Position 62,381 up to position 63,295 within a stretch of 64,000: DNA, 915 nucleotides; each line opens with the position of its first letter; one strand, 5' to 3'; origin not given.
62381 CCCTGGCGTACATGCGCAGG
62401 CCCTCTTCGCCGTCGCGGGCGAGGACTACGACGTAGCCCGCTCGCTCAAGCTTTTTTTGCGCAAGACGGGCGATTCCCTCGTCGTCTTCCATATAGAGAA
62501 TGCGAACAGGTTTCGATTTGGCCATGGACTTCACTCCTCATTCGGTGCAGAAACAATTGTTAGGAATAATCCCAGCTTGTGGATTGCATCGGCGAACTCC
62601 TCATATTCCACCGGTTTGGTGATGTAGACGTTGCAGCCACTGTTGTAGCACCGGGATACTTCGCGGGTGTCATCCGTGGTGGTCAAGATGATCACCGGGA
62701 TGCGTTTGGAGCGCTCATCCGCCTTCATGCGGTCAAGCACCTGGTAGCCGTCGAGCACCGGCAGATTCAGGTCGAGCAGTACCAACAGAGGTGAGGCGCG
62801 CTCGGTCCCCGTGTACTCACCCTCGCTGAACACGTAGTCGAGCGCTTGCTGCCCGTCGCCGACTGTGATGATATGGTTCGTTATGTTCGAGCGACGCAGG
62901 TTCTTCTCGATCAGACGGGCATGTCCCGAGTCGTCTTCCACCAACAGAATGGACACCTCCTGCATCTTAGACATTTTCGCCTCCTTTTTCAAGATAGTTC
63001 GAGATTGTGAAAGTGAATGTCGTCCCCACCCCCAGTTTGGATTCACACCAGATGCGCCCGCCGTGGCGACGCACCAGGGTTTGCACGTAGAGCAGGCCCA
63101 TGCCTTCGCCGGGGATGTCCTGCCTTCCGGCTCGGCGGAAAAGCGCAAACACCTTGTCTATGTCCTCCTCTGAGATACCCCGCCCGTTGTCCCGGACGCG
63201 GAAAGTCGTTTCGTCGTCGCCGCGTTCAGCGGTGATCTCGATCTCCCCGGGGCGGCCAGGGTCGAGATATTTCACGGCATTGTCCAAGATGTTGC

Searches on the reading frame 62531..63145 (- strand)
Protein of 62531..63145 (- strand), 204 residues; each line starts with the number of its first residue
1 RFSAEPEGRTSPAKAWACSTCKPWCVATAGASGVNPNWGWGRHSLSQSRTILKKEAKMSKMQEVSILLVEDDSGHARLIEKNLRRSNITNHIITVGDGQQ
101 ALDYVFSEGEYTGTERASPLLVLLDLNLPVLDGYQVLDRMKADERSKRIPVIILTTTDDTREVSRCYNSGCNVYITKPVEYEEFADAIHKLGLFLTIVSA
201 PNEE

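Call 42: search_protein_families(library=pfam, proteins=[window:62531-63145:-], max_evalue=0.00001)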
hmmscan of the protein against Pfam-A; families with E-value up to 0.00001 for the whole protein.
window:62531-63145:- (204 aa): 1 family
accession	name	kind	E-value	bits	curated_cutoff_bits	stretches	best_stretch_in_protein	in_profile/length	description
PF00072.30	Response_reg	-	2.3e-18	66.8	30.2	1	66-188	1-110/111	Response regulator receiver domain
